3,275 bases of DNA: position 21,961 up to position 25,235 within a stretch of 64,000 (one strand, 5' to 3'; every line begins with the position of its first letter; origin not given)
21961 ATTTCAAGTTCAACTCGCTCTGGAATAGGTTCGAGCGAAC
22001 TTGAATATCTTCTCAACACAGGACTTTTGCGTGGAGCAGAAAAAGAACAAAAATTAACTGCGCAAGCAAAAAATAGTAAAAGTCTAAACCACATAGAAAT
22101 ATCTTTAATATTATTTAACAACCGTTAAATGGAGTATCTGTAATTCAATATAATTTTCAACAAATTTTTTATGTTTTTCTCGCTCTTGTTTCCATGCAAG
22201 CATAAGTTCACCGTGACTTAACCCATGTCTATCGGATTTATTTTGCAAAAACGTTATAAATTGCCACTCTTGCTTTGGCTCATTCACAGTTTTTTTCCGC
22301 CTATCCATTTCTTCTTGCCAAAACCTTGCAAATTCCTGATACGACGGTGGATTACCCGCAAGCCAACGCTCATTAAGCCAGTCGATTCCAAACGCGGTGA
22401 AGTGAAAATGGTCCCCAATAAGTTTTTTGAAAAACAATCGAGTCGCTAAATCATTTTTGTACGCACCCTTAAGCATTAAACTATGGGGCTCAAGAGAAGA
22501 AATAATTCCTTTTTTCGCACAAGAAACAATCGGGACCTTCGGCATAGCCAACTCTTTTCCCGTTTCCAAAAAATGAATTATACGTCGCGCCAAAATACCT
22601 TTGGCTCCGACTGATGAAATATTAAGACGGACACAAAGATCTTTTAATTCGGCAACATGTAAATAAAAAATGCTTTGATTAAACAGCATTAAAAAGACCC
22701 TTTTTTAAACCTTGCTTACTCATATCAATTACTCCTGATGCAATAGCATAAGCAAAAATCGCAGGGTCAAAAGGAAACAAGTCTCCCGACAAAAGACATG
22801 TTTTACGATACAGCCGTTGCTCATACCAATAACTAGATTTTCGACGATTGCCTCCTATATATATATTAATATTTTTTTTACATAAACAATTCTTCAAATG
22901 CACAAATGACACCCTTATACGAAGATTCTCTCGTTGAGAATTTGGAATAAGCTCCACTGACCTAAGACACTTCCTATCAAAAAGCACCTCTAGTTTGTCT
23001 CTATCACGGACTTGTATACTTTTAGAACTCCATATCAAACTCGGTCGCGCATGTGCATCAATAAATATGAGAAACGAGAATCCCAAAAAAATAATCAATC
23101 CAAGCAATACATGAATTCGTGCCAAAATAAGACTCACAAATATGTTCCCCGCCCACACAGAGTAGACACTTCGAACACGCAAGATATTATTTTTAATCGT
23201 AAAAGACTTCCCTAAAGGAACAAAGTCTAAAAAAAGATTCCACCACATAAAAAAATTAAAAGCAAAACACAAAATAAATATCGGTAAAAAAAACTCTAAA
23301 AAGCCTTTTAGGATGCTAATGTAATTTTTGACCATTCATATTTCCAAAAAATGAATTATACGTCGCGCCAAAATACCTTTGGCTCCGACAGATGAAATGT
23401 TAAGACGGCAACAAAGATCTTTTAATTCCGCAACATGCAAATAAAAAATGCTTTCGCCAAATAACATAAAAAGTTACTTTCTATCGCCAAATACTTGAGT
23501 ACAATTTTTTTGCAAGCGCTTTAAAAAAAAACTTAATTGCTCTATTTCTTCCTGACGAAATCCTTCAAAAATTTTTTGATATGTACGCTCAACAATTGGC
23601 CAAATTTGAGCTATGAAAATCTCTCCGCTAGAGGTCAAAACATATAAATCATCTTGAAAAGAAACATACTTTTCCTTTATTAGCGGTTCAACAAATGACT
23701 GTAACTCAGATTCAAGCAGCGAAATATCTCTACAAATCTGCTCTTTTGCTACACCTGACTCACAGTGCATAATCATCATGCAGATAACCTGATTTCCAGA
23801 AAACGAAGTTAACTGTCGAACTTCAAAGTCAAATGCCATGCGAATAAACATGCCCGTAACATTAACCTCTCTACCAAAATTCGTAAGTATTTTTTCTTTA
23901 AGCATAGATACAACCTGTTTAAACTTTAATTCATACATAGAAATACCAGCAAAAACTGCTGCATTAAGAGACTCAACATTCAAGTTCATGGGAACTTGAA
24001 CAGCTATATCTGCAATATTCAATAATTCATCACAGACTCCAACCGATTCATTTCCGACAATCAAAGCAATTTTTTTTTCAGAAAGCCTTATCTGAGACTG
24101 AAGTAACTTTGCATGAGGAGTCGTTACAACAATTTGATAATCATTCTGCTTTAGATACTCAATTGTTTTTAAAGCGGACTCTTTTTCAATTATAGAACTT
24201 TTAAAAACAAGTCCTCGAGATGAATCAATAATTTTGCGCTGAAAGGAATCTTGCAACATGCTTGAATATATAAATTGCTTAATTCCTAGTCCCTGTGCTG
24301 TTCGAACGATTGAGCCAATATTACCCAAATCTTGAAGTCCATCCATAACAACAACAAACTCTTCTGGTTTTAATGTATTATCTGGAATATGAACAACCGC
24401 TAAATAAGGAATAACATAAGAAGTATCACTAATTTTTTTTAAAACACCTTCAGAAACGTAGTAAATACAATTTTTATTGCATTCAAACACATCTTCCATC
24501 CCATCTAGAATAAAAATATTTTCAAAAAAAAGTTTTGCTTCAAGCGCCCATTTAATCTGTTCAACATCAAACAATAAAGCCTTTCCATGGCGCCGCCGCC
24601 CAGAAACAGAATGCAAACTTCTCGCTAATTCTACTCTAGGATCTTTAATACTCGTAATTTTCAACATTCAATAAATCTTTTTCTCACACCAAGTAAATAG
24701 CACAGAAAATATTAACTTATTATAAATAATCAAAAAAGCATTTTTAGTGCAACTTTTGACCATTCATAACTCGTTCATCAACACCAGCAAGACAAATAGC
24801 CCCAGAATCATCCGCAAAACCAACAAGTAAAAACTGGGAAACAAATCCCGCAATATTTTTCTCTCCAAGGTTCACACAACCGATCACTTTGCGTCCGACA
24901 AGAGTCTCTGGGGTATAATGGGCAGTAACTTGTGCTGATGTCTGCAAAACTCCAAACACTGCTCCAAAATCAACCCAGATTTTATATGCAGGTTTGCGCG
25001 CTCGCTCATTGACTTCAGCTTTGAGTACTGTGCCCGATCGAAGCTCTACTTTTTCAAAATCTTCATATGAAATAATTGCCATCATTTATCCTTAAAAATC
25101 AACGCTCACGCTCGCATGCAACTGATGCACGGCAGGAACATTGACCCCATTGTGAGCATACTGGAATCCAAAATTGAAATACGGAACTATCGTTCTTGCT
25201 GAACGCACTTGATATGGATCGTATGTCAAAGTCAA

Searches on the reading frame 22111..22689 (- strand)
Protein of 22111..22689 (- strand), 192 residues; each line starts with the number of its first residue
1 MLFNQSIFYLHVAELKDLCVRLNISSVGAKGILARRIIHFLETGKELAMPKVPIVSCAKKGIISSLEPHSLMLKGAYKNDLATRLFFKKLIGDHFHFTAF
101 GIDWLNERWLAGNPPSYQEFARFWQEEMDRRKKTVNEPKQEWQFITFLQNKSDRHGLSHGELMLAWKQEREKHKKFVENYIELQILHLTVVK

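Call 39: search_protein_families(library=pfam, proteins=[window:22111-22689:-], max_evalue=0.01)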
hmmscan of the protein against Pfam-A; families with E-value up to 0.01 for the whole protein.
window:22111-22689:- (192 aa): 3 families
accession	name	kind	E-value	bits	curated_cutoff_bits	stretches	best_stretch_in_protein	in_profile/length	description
PF18953.6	SAP_new25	-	1.2e-06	28.4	26.3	1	9-45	7-43/51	SAP domain-containing new25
PF20026.4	DUF6434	-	0.0013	19.1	26.8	1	73-108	14-49/64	Domain of unknown function (DUF6434)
PF02037.33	SAP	-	0.0015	18.5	23.9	1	12-42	7-37/37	SAP domain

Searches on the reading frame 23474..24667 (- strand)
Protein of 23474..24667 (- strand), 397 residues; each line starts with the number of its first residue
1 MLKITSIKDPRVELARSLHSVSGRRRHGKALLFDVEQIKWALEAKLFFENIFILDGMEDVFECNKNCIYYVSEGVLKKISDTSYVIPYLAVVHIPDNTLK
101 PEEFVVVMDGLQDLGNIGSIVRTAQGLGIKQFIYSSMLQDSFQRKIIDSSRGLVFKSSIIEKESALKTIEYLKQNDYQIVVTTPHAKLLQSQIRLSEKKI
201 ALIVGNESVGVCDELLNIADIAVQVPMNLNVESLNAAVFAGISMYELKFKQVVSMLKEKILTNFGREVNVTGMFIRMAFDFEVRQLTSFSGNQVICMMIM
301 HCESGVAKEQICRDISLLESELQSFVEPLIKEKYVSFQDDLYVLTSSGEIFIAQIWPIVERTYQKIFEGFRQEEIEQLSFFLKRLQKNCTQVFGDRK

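Call 39: search_protein_families(library=pfam, proteins=[window:23474-24667:-], max_evalue=0.01)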
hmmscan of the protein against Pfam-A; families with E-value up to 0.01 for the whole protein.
window:23474-24667:- (397 aa): 3 families
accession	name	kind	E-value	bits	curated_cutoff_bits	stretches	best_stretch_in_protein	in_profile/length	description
PF00588.24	SpoU_methylase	-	4.5e-28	98.6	29.7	1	104-245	2-142/142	SpoU rRNA Methylase family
PF14947.12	HTH_45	-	0.0005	20.5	25.5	1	293-355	6-69/77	Winged helix-turn-helix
PF06733.21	DEAD_2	-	0.0069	16.5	21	0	180-224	120-161/172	DEAD_2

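Call 54: find_encoding_contigs(protein=window:23474-24667:-, flank=10000, max_places=10)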
Protein window:23474-24667:- (397 aa): 3 contigs read that carry it; 1 place shown.
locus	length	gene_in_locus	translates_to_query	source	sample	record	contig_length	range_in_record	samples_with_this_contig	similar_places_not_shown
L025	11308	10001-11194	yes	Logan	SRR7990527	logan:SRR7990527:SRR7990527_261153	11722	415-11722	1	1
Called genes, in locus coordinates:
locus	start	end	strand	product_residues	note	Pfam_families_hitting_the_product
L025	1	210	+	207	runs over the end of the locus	?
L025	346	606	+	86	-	PF00312:Ribosomal_S15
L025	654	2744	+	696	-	PF01138:RNase_PH, PF00013:KH_1, PF00575:S1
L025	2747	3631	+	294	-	PF01138:RNase_PH, PF03725:RNase_PH_C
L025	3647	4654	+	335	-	-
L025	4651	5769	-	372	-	-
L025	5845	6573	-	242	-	PF09818:ABC_ATPase (faint), PF25199:nSTAND_NTPase5 (faint), PF00005:ABC_tran, PF01637:ATPase_2 (faint), PF13401:AAA_22 (faint), PF13304:AAA_21 (faint), PF02463:SMC_N (weak)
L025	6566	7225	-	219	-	PF00528:BPD_transp_1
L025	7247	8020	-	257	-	PF00497:SBP_bac_3, PF10613:Lig_chan-Glu_bd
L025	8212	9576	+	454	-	-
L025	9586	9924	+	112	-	PF01588:tRNA_bind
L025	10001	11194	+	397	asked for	PF00588:SpoU_methylase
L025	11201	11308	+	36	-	?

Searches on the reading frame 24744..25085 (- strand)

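Call 39: search_protein_families(library=pfam, proteins=[window:24744-25085:-], max_evalue=0.01)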
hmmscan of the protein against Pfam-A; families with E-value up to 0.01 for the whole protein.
window:24744-25085:- (113 aa): 1 family
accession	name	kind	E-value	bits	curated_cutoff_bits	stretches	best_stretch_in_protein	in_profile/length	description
PF01588.26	tRNA_bind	-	2.3e-09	37.6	27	1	15-111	1-96/96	Putative tRNA binding domain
